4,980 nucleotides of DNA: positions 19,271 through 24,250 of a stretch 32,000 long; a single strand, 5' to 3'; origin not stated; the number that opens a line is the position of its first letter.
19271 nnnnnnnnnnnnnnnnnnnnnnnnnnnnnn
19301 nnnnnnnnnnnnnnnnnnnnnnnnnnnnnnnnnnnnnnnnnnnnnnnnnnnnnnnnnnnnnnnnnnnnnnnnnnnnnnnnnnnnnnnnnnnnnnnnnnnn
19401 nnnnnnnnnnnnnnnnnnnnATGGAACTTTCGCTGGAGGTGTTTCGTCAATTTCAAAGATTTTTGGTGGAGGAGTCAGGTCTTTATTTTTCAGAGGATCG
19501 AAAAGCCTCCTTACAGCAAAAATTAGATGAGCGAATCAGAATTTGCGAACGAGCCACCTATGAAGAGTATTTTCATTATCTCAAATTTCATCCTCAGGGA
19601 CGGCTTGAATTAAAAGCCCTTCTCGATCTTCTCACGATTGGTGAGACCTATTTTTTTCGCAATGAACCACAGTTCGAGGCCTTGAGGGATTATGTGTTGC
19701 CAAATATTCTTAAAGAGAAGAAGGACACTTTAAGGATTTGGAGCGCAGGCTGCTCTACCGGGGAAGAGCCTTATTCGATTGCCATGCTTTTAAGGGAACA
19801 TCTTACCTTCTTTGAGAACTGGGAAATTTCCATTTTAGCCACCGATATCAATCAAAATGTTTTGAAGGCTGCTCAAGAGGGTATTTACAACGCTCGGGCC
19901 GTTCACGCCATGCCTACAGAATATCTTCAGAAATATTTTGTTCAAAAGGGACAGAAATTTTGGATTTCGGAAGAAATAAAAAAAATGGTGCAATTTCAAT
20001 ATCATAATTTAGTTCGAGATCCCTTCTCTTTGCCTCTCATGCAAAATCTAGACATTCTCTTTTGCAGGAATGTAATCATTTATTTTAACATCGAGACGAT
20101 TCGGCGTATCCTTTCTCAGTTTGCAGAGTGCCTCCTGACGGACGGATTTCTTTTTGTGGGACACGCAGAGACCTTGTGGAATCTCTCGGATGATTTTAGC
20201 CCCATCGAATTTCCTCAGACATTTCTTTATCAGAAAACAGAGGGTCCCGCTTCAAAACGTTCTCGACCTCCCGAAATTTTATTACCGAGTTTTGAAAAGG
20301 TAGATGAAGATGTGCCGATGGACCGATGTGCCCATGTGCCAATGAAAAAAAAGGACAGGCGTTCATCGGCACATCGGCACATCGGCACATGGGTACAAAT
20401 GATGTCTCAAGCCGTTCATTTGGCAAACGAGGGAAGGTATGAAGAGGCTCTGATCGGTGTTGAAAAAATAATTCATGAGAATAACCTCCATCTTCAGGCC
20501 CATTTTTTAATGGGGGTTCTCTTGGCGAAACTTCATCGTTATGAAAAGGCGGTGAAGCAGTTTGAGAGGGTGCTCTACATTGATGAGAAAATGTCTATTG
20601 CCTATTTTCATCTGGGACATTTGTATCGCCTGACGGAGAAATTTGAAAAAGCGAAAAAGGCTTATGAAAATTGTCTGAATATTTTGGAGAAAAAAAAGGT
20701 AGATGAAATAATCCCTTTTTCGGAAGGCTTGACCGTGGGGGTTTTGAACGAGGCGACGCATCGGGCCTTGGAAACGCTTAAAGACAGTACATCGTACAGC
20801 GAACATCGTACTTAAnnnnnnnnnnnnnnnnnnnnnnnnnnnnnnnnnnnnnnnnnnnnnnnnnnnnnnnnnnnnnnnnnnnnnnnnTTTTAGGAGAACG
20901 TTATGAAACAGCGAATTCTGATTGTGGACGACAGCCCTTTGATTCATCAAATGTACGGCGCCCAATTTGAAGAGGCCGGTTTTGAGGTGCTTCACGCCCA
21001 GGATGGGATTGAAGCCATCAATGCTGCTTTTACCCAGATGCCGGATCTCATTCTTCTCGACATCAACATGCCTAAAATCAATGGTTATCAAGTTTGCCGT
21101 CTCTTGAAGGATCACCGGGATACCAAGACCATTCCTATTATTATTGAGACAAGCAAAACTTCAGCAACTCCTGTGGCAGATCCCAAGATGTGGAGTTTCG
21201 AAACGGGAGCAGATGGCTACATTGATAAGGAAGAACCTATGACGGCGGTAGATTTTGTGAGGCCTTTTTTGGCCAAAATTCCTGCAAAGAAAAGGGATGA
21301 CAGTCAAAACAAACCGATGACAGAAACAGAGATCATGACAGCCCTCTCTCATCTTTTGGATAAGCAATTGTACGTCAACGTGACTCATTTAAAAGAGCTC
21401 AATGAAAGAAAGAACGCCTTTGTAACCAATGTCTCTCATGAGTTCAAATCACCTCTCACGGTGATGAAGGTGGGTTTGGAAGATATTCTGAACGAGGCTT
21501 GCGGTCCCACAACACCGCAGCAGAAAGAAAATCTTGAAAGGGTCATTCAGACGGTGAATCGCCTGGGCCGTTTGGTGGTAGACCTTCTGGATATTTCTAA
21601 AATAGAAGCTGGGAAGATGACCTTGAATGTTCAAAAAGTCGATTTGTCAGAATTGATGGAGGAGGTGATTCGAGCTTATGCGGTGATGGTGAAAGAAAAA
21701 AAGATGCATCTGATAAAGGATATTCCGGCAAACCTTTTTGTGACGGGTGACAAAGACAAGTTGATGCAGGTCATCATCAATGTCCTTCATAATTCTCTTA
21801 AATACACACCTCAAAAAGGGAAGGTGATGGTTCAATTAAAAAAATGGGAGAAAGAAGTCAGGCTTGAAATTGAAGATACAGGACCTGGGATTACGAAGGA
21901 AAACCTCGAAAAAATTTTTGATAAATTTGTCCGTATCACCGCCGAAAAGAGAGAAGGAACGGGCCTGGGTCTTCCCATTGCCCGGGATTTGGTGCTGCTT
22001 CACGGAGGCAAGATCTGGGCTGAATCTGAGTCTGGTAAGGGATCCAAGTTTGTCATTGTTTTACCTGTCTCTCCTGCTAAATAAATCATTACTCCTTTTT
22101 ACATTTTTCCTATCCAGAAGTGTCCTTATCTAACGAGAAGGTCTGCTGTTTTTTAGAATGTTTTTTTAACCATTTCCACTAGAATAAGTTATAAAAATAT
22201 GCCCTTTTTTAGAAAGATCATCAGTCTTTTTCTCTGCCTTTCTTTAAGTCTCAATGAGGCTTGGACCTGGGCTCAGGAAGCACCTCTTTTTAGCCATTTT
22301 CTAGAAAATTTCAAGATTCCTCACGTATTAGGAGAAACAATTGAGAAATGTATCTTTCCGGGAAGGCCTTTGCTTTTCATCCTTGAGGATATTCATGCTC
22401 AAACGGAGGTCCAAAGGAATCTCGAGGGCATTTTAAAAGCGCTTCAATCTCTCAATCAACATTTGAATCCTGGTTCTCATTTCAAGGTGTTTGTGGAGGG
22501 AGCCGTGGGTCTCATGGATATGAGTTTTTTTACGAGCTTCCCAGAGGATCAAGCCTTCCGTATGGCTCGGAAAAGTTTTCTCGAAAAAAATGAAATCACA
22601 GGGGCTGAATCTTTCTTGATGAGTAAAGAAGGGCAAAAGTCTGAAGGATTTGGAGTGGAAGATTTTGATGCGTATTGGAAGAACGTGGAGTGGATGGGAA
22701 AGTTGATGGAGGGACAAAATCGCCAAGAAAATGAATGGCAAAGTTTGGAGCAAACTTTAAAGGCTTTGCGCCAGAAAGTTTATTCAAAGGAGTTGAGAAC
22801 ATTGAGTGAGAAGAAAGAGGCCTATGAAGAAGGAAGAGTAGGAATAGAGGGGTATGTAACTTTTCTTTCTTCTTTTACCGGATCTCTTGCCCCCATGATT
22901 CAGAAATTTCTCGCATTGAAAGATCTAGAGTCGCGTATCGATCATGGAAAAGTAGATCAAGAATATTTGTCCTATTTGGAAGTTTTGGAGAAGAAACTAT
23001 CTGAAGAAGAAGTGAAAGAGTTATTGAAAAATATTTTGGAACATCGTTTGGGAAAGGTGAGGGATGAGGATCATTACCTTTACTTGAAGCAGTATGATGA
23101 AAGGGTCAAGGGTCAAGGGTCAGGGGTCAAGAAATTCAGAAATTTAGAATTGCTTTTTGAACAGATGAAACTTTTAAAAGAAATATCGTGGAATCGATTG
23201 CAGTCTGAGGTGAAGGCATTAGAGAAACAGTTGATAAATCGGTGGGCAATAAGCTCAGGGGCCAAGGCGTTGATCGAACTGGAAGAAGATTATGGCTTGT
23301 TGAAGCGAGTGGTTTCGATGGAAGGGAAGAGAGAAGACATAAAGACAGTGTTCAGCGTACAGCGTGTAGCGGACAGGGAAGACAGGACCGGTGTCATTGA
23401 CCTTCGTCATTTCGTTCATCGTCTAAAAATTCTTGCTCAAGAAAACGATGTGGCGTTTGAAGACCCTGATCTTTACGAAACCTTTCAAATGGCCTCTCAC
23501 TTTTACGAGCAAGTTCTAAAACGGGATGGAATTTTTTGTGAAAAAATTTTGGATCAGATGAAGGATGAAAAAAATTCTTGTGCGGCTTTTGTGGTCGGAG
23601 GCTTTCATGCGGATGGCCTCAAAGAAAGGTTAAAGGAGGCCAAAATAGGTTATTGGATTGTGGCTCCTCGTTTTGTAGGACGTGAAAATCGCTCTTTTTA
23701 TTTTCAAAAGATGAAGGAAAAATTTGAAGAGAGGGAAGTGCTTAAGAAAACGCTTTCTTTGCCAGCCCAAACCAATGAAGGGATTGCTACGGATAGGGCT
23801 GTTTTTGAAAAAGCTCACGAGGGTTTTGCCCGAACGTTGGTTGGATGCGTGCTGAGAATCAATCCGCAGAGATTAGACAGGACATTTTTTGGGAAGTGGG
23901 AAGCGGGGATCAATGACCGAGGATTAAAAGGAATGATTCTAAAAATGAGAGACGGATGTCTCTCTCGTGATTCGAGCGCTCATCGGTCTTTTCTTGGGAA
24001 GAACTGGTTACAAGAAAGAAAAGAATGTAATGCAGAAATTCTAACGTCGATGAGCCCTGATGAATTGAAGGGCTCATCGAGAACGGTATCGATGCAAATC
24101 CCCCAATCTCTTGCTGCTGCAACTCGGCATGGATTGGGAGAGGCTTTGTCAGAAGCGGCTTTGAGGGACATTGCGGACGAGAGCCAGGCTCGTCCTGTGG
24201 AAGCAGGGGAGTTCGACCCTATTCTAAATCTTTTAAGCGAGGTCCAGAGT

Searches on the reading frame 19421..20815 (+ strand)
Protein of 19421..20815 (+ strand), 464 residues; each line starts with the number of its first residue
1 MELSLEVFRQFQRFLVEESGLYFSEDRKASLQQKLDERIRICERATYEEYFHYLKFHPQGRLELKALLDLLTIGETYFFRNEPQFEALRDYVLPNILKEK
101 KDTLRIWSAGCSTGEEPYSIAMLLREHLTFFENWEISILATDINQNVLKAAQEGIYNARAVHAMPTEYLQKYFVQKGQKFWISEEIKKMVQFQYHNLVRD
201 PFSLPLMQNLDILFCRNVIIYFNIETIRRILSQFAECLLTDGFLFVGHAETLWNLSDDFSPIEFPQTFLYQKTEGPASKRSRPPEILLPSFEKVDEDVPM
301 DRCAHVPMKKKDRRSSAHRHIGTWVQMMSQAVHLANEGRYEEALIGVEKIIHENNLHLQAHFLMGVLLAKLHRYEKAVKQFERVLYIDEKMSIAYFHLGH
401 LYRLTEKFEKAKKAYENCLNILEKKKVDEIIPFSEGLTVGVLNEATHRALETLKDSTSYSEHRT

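Call 7: search_protein_families(library=pfam, proteins=[window:19421-20815:+], max_evalue=0.001)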
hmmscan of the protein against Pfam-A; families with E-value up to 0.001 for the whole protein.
window:19421-20815:+ (464 aa): 8 families
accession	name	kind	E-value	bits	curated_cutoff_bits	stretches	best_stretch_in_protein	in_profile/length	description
PF01739.24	CheR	-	2.1e-62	210.5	27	1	75-265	2-192/195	CheR methyltransferase, SAM binding domain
PF00515.34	TPR_1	-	6.1e-12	45.3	27.8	2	359-390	2-33/34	Tetratricopeptide repeat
PF07719.23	TPR_2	-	7.4e-12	44.9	27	1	360-389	3-32/34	Tetratricopeptide repeat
PF13181.12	TPR_8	-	2.9e-10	39.9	25.7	1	394-421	3-30/34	Tetratricopeptide repeat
PF03705.20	CheR_N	-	3.2e-08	33.6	27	1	8-58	3-53/53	CheR methyltransferase, all-alpha domain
PF13424.12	TPR_12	-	1.1e-07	32.4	30.1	1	362-424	7-77/77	Tetratricopeptide repeat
PF13176.12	TPR_7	-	8e-05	22.9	27.9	0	394-423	1-30/36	Tetratricopeptide repeat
PF12895.13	ANAPC3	-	0.00088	19.9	27.2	0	331-383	30-81/82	Anaphase-promoting complex, cyclosome, subunit 3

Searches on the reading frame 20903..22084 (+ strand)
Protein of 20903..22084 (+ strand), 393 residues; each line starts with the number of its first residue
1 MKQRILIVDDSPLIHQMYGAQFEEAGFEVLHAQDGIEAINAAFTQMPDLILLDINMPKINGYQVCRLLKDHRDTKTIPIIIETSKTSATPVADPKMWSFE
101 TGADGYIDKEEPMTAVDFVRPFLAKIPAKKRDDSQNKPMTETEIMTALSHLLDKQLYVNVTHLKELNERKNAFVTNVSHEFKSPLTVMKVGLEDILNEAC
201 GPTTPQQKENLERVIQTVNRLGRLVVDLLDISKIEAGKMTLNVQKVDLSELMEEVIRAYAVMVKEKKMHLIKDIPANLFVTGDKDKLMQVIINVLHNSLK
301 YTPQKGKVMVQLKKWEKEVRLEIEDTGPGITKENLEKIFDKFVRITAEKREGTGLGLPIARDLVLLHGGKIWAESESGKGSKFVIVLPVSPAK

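Call 7: search_protein_families(library=pfam, proteins=[window:20903-22084:+], max_evalue=0.001)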
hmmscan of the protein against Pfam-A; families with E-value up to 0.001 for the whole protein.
window:20903-22084:+ (393 aa): 3 families
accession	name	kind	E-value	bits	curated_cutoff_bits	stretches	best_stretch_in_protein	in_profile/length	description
PF02518.31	HATPase_c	-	2.2e-31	109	26.4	1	282-390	1-110/111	Histidine kinase-, DNA gyrase B-, and HSP90-like ATPase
PF00072.30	Response_reg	-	1.1e-20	74.3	30.2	1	5-111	1-101/111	Response regulator receiver domain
PF00512.31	HisKA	-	7.5e-15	55.2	26.9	1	170-237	2-66/66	His Kinase A (phospho-acceptor) domain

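Call 11: find_encoding_contigs(protein=window:20903-22084:+, flank=10000, max_places=6)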
Protein window:20903-22084:+ (393 aa): 3 contigs read that carry it; 2 places shown.
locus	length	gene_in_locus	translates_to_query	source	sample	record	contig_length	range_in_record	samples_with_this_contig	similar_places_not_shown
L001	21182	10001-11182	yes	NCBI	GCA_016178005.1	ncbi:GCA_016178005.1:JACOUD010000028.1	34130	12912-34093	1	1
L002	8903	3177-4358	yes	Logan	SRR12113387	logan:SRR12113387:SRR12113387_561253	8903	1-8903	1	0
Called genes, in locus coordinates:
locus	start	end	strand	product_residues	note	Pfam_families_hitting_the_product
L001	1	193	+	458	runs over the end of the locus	PF07396:Porin_O_P (weak)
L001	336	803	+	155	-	PF12849:PBP_like_2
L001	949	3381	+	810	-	PF02743:dCache_1, PF00672:HAMP (faint), PF00015:MCPsignal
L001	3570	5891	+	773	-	PF01627:Hpt, PF02895:H-kinase_dim (weak), PF02518:HATPase_c, PF01584:CheW, PF00072:Response_reg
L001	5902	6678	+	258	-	PF00072:Response_reg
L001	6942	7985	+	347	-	PF00072:Response_reg, PF01339:CheB_methylest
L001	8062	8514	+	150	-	PF01584:CheW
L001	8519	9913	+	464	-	PF03705:CheR_N, PF01739:CheR, PF00515:TPR_1 (faint), PF07719:TPR_2 (faint), PF13181:TPR_8 (faint), PF13424:TPR_12 (weak)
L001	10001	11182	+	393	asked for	PF00072:Response_reg, PF00512:HisKA, PF02518:HATPase_c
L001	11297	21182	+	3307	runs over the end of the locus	PF02954:HTH_8 (faint)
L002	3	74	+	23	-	?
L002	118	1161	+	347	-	PF00072:Response_reg, PF01339:CheB_methylest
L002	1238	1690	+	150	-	PF01584:CheW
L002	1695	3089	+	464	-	PF03705:CheR_N, PF01739:CheR, PF00515:TPR_1 (faint), PF07719:TPR_2 (faint), PF13181:TPR_8 (faint), PF13424:TPR_12 (weak)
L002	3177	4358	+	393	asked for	PF00072:Response_reg, PF00512:HisKA, PF02518:HATPase_c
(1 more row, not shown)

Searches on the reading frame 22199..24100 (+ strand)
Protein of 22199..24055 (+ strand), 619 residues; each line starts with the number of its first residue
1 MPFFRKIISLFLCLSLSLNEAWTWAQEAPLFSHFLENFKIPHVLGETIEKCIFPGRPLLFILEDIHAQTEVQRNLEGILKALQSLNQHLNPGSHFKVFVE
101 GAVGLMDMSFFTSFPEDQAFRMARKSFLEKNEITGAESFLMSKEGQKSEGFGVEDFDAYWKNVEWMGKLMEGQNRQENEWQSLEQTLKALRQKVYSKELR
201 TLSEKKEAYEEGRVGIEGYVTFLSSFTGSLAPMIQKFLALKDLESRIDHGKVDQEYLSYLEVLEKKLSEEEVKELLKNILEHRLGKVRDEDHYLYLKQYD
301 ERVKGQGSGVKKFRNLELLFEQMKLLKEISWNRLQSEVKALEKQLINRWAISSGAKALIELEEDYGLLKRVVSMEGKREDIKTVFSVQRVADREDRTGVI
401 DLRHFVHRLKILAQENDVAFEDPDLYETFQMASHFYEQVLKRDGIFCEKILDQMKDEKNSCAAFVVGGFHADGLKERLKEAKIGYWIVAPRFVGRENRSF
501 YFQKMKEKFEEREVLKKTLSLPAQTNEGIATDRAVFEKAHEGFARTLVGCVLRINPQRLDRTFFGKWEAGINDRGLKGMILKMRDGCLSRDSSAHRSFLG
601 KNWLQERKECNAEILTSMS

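Call 58: search_protein_families(library=pfam, proteins=[window:22199-24055:+], max_evalue=1)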
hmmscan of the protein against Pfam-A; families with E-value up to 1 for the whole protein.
window:22199-24055:+ (619 aa): 4 families
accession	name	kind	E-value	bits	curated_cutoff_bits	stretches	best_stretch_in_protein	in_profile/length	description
PF08349.16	DUF1722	-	0.0016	19.1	22.5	1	167-227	39-99/117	Protein of unknown function (DUF1722)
PF08311.18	Mad3_BUB1_I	-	0.037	14.4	31.4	0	155-202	18-66/123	Mad3/BUB1 homology region 1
PF20316.5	DUF6612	-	0.079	13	23.7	1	239-297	114-169/237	Family of unknown function (DUF6612)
PF11829.13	DUF3349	-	0.085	14.1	28.3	1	253-284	20-51/94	Protein of unknown function (DUF3349)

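Call 77: search_solved_structures(query=A5, max_evalue=1, show_alignments=1)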
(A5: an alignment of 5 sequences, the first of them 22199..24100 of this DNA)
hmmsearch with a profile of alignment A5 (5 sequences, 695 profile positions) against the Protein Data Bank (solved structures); distinct sequences matched with E-value up to 1: 10.
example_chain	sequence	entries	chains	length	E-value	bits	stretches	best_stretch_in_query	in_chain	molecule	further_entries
2w4a_C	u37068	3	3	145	0.011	17.4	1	184-286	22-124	MYOSIN LIGHT CHAIN 3, SKELETAL MUSCLE ISOFORM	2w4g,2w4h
1tnw_A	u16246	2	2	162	0.05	15.2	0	185-229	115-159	TROPONIN C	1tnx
1ncx_A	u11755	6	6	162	0.082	14.5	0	185-229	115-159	TROPONIN C | Troponin C, skeletal muscle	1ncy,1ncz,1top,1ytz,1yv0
2w49_0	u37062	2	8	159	0.083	14.5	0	186-229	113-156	TROPONIN C, SKELETAL MUSCLE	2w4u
5tnc_A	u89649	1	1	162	0.088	14.4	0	185-229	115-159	TROPONIN-C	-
4tnc_A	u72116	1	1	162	0.1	14.2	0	185-229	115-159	TROPONIN C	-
1m8q_C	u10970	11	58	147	0.38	12.3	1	194-286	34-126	Skeletal muscle Myosin II Essential Light Chain | SKELETAL MUSCLE MYOSIN II ESSENTIAL; LIGHT CHAIN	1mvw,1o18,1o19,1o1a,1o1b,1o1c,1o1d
1jc2_A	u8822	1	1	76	0.39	12.3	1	185-229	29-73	TROPONIN C, SKELETAL MUSCLE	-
2mys_C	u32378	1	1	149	0.39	12.3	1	194-286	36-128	MYOSIN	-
2mlf_C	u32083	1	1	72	0.55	11.8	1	184-231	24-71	Troponin C, slow skeletal and cardiac muscles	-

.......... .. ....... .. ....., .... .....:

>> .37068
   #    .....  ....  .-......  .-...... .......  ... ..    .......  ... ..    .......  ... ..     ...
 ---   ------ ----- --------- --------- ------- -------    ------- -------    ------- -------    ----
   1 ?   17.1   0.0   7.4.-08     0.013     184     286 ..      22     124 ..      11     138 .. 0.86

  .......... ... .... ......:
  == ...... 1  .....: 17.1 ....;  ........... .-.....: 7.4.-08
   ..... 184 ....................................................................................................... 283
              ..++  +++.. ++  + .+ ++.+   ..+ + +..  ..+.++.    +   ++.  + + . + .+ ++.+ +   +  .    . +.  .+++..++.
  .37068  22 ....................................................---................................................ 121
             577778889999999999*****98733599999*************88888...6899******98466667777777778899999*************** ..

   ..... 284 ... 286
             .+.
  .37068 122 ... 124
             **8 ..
